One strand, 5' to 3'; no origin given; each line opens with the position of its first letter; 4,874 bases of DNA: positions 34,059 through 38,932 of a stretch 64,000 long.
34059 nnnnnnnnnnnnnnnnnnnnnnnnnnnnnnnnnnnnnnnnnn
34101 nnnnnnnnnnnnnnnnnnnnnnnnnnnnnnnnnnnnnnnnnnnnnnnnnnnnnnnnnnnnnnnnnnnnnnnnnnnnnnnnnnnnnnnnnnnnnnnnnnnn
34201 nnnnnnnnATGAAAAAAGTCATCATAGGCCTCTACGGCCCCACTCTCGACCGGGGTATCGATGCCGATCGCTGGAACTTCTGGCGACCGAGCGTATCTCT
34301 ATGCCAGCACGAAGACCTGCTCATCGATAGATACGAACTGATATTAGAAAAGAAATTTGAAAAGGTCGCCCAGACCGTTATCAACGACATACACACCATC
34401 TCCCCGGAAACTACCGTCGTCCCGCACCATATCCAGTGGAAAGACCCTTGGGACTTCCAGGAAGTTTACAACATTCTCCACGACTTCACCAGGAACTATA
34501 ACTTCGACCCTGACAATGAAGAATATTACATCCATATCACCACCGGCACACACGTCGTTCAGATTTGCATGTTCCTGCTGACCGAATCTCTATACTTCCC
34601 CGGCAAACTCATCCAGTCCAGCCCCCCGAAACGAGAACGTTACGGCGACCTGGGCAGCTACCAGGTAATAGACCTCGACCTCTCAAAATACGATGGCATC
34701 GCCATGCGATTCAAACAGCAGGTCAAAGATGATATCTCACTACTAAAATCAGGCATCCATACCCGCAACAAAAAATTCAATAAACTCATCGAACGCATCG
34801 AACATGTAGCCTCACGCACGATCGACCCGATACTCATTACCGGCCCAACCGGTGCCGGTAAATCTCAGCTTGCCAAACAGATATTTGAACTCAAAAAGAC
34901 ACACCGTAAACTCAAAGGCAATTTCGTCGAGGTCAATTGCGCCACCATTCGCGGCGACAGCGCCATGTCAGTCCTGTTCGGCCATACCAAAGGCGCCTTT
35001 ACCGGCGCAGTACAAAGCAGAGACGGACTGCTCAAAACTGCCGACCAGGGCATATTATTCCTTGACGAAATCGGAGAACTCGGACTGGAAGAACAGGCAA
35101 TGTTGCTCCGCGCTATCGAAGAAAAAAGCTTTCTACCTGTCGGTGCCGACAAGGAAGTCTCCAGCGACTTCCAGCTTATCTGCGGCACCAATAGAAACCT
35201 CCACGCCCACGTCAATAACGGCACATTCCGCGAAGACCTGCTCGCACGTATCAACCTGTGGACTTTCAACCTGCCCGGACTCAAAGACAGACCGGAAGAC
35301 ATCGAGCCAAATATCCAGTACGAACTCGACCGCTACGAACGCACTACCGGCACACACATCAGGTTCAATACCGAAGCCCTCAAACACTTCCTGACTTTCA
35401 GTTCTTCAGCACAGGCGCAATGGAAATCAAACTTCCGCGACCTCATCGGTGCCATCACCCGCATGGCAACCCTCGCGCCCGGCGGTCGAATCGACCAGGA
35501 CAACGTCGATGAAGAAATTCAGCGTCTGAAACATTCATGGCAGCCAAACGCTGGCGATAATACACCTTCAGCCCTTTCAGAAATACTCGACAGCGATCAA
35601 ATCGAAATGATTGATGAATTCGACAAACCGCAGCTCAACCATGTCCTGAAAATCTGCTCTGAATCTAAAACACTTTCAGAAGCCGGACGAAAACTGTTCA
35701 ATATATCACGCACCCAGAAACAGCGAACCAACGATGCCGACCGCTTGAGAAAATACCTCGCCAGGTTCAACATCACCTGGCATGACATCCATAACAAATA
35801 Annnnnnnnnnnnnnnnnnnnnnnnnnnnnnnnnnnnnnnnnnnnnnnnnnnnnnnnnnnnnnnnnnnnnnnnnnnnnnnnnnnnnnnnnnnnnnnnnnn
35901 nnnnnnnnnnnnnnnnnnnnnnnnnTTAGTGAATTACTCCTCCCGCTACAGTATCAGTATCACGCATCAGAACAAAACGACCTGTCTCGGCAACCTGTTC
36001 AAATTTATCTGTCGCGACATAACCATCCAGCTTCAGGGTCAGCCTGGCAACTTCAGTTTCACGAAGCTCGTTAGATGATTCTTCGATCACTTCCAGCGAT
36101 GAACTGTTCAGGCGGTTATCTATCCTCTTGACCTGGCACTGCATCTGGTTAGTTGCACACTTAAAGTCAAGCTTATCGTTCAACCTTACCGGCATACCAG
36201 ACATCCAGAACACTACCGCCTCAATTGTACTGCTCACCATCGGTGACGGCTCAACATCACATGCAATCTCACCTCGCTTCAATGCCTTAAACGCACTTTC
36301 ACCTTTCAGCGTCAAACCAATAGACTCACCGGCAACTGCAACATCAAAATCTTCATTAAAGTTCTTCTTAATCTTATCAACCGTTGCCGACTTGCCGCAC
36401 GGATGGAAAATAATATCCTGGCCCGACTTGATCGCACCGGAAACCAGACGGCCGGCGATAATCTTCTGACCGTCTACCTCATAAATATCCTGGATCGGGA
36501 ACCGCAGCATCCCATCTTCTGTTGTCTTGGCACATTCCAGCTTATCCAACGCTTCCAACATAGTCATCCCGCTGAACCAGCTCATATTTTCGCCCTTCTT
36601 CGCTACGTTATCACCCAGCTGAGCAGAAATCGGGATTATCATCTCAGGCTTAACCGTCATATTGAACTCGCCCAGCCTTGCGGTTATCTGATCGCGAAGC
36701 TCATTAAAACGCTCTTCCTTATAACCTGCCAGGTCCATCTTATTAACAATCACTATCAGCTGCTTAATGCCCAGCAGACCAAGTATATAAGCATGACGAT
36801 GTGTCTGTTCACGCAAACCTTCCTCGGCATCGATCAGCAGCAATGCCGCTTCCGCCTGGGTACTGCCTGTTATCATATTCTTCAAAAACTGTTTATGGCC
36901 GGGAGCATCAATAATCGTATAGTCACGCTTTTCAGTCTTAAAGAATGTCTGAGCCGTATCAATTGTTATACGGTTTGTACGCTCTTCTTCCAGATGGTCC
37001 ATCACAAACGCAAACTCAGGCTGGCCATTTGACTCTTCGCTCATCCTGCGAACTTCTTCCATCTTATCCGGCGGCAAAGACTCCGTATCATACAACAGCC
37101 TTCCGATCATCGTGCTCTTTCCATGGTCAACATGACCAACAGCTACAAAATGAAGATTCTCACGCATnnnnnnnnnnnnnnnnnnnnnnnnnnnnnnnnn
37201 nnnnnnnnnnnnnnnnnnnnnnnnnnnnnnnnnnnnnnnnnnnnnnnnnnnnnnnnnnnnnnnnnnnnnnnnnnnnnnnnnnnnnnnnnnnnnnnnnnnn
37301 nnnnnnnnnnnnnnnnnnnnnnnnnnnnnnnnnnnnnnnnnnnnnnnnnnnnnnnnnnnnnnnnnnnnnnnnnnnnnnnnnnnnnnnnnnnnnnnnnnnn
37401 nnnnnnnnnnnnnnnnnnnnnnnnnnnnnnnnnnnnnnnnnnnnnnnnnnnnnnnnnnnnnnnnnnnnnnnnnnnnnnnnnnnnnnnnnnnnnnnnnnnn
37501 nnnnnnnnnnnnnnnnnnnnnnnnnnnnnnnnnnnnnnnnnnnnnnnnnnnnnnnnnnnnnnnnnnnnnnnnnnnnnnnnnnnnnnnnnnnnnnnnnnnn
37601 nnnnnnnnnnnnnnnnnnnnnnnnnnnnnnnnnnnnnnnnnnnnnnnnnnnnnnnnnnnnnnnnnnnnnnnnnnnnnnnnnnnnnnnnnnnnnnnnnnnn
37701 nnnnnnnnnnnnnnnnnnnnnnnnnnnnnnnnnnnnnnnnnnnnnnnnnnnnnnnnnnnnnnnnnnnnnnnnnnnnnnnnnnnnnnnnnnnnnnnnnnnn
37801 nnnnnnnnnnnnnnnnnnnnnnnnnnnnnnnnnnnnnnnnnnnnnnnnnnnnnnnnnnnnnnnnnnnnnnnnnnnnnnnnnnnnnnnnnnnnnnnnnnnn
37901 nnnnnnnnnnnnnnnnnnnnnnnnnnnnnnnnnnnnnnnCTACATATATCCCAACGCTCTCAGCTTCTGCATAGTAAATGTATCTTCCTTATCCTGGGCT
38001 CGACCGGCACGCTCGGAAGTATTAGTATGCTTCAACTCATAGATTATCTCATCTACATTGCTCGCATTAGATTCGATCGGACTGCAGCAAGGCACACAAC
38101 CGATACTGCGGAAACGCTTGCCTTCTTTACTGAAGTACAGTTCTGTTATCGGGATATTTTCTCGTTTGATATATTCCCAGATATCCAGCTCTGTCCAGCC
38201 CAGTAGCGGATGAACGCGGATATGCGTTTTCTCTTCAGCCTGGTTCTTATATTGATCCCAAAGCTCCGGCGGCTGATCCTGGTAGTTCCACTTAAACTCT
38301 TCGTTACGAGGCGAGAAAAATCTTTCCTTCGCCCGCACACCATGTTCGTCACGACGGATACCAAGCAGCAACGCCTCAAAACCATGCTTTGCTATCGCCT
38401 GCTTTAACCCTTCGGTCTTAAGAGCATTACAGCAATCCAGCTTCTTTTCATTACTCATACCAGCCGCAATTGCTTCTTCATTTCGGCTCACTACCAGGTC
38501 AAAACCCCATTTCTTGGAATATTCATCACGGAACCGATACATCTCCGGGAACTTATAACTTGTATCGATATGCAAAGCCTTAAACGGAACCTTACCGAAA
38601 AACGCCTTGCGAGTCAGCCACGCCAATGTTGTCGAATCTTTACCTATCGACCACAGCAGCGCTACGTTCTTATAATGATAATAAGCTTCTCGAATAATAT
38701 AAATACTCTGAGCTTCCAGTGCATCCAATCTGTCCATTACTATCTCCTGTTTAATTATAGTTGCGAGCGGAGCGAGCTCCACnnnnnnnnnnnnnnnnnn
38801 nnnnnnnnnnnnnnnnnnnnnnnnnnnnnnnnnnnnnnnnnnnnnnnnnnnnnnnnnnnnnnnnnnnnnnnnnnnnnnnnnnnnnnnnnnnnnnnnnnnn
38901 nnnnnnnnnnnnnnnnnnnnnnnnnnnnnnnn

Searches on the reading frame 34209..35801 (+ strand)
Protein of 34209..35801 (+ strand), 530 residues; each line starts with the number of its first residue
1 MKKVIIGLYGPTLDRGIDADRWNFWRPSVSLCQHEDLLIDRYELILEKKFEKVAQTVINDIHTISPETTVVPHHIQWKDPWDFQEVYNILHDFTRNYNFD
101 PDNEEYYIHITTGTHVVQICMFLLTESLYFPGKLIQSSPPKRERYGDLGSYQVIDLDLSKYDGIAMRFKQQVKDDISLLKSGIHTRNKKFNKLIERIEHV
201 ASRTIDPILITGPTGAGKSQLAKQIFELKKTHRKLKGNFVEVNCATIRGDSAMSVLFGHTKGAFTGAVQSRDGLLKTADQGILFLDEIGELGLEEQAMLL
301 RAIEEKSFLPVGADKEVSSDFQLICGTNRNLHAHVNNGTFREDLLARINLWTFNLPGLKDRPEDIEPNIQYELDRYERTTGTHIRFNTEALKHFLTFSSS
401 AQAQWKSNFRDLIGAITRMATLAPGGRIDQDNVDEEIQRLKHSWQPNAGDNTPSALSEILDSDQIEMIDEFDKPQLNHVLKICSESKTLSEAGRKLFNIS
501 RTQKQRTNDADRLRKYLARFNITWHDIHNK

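Call 27: search_protein_families(library=pfam, proteins=[window:34209-35801:+])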
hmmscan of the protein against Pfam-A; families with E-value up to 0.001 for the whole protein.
window:34209-35801:+ (530 aa): 12 families
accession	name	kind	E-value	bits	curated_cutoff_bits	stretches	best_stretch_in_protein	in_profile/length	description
PF06956.16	RtcR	-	1.3e-78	263.1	23.1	1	2-182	2-183/183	Regulator of RNA terminal phosphate cyclase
PF00158.32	Sigma54_activat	-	6e-51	172.9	20.2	1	184-351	2-165/168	Sigma-54 interaction domain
PF14532.12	Sigma54_activ_2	-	2.9e-13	50.7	25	1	189-358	6-138/138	Sigma-54 interaction domain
PF00004.35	AAA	-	3.7e-08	34.3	21.2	1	208-329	1-110/131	ATPase family associated with various cellular activities (AAA)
PF25601.1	AAA_lid_14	-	9.6e-08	32.2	27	1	359-446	1-83/87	AAA+ ATPase lid domain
PF07728.20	AAA_5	-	9.6e-07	29.3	22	1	208-330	2-124/139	AAA domain (dynein-related subfamily)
PF01078.27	Mg_chelatase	-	3.1e-06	27.2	20.3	1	200-330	17-159/207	Magnesium chelatase, subunit ChlI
PF01637.24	ATPase_2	-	8.1e-05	23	33.2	1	194-234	8-49/225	ATPase domain predominantly from Archaea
PF13191.12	AAA_16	-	0.00015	22.8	32.6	1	186-242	5-63/167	AAA ATPase domain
PF00493.29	MCM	-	0.00053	19.6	23.3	0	203-306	55-148/224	MCM P-loop domain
PF13245.12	AAA_19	-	0.00071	20.2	25.1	0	206-314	12-126/134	AAA domain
PF13173.12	AAA_14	-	0.00089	19.7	27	0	207-290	4-73/129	AAA domain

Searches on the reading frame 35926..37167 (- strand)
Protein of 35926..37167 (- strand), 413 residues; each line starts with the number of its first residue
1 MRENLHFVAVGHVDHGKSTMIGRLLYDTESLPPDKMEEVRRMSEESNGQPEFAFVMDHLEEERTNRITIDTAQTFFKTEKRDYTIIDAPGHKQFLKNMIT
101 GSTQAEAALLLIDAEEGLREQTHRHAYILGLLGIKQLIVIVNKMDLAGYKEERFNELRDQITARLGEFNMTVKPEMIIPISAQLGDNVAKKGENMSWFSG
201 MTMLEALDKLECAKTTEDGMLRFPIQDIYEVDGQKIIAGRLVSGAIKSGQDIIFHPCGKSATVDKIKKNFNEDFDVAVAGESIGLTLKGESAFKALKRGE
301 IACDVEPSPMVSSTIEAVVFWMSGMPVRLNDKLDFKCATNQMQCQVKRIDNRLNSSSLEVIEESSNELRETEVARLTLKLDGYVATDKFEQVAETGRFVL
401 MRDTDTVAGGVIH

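Call 27: search_protein_families(library=pfam, proteins=[window:35926-37167:-])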
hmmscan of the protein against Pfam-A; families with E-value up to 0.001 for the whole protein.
window:35926-37167:- (413 aa): 4 families
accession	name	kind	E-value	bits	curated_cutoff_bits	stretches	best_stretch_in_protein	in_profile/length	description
PF00009.33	GTP_EFTU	-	1.8e-46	158.6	26.5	1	5-209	4-184/188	Elongation factor Tu GTP binding domain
PF22594.2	GTP-eEF1A_C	-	4.4e-18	66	27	1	315-413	2-101/101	GTP-eEF1A C-terminal domain-like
PF03144.31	GTP_EFTU_D2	-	5.8e-07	30.3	30.3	1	236-302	3-72/73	Elongation factor Tu domain 2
PF01926.29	MMR_HSR1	-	3.6e-05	24.3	21.9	0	63-143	28-113/113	50S ribosome-binding GTPase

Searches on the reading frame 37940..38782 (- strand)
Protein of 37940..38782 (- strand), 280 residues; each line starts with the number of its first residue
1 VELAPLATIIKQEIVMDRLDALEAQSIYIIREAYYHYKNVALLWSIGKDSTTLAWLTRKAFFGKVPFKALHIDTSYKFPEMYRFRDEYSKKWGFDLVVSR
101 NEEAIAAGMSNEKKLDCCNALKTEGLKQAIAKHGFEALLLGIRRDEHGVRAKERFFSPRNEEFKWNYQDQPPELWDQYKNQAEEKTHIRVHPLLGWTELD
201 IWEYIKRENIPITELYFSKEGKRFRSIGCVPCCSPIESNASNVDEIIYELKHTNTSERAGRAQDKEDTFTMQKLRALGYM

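Call 27: search_protein_families(library=pfam, proteins=[window:37940-38782:-])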
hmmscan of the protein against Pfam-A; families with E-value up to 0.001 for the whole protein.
window:37940-38782:- (280 aa): 1 family
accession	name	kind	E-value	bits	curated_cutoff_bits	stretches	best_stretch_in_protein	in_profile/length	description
PF01507.26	PAPS_reduct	-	2.5e-44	151.8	22.5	1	40-235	2-175/175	Phosphoadenosine phosphosulfate reductase domain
